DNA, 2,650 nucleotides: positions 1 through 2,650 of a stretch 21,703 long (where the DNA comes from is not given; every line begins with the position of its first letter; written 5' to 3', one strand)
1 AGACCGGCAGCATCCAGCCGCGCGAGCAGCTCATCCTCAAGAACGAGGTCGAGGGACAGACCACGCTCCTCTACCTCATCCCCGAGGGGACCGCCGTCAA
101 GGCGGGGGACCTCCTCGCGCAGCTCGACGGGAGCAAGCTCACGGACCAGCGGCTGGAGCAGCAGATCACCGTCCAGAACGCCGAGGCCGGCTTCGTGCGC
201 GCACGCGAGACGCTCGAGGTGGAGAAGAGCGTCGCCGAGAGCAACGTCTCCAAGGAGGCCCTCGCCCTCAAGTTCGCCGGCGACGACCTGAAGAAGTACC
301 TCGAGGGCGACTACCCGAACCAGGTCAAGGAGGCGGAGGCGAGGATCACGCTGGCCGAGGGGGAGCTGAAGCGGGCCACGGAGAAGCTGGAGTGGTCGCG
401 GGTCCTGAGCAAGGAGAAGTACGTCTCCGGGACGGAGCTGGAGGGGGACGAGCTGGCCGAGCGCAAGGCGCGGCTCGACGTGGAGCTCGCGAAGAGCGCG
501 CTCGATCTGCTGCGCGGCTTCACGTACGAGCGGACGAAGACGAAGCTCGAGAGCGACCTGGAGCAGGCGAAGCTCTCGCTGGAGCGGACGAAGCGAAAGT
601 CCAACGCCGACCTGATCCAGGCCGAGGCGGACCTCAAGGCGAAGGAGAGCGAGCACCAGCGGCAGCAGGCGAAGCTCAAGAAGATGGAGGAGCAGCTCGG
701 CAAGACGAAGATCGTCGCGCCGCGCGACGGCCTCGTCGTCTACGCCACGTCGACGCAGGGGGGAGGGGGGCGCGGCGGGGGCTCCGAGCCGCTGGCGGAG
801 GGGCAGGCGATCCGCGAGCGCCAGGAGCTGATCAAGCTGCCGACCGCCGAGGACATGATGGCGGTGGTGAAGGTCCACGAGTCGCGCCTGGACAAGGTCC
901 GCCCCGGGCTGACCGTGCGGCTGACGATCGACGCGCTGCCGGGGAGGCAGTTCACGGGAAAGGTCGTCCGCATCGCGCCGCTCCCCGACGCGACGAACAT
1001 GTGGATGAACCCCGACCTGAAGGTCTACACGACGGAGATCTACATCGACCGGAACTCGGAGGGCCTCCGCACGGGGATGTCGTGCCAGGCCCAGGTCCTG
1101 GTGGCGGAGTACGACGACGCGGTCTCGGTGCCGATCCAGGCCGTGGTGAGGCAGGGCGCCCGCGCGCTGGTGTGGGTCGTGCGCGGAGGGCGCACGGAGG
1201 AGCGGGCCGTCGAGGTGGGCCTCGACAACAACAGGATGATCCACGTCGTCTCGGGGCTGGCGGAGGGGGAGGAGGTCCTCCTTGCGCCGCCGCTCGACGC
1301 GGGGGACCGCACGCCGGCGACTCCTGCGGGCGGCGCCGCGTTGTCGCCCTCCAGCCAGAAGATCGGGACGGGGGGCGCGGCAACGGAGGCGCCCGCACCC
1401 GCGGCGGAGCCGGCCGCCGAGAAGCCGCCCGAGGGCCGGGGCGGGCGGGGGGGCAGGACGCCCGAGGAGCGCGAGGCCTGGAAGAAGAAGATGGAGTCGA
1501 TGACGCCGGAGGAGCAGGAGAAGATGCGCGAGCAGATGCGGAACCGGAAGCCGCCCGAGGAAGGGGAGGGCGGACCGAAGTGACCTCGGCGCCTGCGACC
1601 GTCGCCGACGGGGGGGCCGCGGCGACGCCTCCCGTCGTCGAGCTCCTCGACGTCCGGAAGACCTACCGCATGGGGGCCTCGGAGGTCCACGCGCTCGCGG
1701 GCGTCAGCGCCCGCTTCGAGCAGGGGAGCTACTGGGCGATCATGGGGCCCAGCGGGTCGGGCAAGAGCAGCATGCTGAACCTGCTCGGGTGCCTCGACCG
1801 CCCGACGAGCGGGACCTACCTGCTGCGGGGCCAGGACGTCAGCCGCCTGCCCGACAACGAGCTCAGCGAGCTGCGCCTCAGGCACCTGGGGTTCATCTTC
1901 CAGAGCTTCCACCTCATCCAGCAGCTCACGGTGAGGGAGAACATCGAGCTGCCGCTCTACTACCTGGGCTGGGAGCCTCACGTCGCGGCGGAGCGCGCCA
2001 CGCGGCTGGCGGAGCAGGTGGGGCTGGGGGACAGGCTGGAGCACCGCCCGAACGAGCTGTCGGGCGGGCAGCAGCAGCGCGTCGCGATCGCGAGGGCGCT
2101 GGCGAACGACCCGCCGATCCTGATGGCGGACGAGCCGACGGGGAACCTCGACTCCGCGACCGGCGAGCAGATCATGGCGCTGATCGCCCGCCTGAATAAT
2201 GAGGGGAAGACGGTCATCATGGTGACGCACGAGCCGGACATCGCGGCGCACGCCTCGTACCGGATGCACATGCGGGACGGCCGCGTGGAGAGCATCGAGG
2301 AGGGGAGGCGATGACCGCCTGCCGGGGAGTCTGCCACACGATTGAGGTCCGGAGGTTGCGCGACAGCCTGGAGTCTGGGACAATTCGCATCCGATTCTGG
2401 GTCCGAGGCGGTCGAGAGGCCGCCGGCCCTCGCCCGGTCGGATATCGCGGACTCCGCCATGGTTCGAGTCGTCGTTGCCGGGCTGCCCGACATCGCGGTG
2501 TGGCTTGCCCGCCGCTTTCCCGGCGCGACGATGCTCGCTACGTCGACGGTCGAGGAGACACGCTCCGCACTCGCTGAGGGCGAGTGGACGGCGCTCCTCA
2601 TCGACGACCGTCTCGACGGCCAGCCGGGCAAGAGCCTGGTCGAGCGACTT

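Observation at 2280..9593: A 7.3-kb signalling cassette sits between the ATPase and permease genes of a MacAB-type efflux operon, bracketed by a 36-bp direct repeat of the ATPase-stop / permease-start junction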

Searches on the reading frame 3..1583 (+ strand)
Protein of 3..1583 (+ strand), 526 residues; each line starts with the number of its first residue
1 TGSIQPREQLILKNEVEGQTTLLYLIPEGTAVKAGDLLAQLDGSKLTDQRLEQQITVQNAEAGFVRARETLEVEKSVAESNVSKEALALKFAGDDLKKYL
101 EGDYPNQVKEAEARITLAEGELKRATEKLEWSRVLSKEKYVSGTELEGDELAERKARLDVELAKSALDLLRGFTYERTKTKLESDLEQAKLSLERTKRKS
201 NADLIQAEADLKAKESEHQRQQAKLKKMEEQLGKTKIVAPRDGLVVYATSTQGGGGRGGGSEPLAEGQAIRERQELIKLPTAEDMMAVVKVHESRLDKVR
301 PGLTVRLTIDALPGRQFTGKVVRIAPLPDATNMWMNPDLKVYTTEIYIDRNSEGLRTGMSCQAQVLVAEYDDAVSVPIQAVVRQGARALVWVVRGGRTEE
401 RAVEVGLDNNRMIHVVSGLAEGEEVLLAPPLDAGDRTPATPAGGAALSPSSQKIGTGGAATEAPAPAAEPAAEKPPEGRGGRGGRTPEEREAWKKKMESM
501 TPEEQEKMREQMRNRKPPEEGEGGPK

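Call 7: search_protein_families(library=pfam, proteins=[window:195-1583:+], max_evalue=0.01)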
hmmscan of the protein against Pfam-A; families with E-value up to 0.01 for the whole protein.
window:195-1583:+ (462 aa): 2 families
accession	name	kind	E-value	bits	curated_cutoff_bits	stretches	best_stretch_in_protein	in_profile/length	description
PF16576.10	HlyD_D23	-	5.6e-10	39.3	30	1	200-266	124-190/214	Barrel-sandwich domain of CusB or HlyD membrane-fusion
PF13437.12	HlyD_3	-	8.6e-08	33.3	22.2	1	200-269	15-85/106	HlyD family secretion protein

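Call 31: search_protein_families(library=pfam, proteins=[window:3-1583:+], max_evalue=0.001)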
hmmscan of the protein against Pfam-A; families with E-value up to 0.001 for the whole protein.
window:3-1583:+ (526 aa): 2 families
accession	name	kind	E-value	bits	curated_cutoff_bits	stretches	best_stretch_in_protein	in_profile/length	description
PF16576.10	HlyD_D23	-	2.6e-11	43.7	30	1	264-330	124-190/214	Barrel-sandwich domain of CusB or HlyD membrane-fusion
PF13437.12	HlyD_3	-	2.9e-09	38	22.2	1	264-332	15-84/106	HlyD family secretion protein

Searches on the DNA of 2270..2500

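Call 40: search_rna_families(source=window, start=2270, end=2500, threshold=evalue, max_evalue=1)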
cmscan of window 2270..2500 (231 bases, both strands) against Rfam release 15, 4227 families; matches with E-value up to 1: 1.
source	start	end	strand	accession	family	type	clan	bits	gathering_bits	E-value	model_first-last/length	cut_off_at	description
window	2299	2344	-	RF04218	HCV_5BSL1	Cis-reg;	-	15.7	44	0.48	1-47/47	no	Hepatitis C virus stem-loop I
